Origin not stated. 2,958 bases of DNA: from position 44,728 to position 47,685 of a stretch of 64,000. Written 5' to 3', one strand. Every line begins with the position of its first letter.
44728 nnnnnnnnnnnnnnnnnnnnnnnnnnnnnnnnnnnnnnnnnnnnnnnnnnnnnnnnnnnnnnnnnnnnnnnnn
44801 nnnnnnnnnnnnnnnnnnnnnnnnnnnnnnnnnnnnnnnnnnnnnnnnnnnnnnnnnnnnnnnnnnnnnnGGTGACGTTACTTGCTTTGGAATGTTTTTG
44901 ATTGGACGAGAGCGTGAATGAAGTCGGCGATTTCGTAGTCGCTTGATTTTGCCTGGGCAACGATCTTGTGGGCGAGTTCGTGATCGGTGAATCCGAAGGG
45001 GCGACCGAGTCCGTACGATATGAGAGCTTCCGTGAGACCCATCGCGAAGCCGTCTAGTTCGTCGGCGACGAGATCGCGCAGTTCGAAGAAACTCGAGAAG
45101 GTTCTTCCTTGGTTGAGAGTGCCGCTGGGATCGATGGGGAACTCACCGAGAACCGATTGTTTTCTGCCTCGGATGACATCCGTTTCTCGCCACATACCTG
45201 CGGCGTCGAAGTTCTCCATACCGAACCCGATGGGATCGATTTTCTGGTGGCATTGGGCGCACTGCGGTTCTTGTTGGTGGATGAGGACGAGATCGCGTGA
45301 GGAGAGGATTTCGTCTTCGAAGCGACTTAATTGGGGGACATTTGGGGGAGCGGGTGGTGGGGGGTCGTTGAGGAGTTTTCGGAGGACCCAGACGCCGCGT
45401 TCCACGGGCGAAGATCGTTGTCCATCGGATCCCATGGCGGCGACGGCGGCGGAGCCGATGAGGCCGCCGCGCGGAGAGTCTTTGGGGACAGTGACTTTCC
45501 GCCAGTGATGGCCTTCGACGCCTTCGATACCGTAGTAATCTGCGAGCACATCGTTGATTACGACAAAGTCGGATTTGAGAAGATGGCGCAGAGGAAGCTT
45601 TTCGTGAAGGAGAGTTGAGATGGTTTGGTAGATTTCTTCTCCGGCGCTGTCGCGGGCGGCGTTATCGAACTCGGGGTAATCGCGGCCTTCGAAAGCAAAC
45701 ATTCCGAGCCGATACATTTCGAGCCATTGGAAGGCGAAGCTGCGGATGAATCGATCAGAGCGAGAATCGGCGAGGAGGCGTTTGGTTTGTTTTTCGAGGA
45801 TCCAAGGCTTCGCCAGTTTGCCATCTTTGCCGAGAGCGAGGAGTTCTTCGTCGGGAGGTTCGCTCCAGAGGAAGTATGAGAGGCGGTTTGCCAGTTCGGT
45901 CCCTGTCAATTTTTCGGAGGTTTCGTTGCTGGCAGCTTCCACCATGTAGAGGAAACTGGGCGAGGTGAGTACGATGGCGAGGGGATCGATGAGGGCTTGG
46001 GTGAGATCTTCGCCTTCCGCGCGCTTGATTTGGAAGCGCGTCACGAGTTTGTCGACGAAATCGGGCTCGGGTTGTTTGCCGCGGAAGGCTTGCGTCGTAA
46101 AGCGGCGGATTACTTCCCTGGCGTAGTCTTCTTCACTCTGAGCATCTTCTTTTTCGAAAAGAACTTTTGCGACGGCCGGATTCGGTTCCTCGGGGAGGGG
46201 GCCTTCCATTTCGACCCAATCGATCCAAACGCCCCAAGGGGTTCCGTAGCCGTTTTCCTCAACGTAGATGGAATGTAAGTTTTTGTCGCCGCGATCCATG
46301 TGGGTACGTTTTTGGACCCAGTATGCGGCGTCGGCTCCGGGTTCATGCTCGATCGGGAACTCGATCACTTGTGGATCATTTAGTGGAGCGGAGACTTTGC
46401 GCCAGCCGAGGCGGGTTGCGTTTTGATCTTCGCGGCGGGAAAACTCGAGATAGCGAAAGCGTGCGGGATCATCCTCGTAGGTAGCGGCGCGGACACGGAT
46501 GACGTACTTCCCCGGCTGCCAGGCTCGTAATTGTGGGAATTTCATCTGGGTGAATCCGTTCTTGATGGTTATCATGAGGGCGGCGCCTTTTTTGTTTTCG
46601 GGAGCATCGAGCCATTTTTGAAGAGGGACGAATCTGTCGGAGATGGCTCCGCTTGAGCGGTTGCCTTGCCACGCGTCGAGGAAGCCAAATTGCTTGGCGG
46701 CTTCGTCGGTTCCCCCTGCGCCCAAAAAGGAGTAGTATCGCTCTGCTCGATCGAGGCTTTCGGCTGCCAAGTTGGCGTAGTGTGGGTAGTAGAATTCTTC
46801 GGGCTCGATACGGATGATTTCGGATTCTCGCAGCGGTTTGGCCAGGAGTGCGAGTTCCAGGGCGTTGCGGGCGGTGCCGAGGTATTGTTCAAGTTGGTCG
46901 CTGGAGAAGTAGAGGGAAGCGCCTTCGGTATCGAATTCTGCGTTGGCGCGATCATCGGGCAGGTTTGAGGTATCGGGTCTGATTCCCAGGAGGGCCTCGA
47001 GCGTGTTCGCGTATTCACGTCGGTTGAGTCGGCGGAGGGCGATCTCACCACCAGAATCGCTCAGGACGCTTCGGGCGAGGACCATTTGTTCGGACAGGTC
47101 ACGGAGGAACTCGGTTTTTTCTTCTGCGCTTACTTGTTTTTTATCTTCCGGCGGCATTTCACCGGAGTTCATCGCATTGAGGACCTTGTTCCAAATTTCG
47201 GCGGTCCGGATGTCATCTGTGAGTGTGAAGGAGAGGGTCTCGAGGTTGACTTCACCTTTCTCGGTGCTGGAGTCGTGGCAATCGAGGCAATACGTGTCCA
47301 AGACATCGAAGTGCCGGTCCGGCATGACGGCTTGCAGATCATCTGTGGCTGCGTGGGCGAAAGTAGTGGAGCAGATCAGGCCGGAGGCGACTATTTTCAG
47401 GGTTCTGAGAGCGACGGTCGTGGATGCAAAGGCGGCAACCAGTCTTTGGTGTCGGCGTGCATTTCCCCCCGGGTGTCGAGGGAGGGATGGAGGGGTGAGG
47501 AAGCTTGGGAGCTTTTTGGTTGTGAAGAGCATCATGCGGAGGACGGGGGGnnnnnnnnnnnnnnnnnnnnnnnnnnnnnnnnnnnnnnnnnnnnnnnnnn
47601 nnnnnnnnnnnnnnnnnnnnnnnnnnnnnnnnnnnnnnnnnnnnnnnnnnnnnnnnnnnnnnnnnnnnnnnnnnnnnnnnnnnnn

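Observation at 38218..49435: ECF sigma/anti-sigma-headed 7-gene operon coupling a DUF1592/DUF1552 pair to three sulfatase domains and DUF1080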

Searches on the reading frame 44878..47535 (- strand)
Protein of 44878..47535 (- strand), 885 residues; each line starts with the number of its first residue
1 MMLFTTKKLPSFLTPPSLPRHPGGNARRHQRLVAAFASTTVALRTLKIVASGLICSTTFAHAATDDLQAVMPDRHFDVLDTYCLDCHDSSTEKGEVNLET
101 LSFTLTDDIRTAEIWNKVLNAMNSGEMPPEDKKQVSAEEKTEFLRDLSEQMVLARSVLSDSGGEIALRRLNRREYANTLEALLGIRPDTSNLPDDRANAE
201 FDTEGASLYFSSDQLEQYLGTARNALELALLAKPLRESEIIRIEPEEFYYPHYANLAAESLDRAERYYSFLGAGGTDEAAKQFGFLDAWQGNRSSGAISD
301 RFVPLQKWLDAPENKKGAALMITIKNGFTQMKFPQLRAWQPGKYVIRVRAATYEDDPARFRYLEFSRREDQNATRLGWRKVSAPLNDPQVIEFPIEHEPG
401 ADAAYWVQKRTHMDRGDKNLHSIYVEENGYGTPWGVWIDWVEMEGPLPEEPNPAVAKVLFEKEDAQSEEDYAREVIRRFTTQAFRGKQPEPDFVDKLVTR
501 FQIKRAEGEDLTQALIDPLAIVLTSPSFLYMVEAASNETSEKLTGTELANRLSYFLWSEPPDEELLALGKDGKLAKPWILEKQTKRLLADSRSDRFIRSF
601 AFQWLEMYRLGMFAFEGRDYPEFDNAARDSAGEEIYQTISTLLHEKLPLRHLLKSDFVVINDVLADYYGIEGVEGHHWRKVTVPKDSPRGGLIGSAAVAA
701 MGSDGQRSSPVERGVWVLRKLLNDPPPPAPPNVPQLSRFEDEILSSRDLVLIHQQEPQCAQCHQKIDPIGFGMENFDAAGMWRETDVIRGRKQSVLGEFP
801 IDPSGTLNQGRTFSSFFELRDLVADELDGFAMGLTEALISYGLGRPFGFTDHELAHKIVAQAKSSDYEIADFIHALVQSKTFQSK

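Call 5: search_protein_families(library=pfam, proteins=[window:44878-47535:-], max_evalue=0.01)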
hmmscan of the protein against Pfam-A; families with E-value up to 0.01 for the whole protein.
window:44878-47535:- (885 aa): 7 families
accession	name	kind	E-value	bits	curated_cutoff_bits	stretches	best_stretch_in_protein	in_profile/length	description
PF07631.16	PSD4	-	1.1e-35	123.3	23.3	1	543-670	1-128/128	Protein of unknown function (DUF1592)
PF07627.16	PSCyt3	-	3.6e-31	107.8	27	1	689-786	1-98/98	Protein of unknown function (DUF1588)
PF07624.16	PSD2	-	3e-18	65.8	25.8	1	809-882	1-74/74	Protein of unknown function (DUF1585)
PF07626.16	PSD3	-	1.3e-16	61.3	23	1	168-229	1-63/65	Protein of unknown function (DUF1587)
PF07637.16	PSD5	-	1.4e-13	51.4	34.2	1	471-533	1-62/62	Protein of unknown function (DUF1595)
PF07635.16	PSCyt1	-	2.3e-09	38.2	22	1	83-131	1-59/59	Planctomycete cytochrome C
PF13442.11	Cytochrome_CBB3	-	0.0003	21.5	27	0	78-140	9-61/68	Cytochrome C oxidase, cbb3-type, subunit III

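Call 25: search_protein_families(library=ncbifam, proteins=[window:44878-47535:-], max_evalue=0.01)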
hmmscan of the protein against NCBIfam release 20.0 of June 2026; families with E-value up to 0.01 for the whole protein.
window:44878-47535:- (885 aa): 0 families

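Call 73: search_solved_structures(query=window:44878-47535:-, max_evalue=1)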
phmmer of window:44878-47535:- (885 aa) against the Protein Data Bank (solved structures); distinct sequences matched with E-value up to 1: 1.
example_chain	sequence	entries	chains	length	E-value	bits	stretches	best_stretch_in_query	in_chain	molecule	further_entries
7q21_C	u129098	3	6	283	0.28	12.2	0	25-91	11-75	Cytochrome bc1 complex cytochrome c subunit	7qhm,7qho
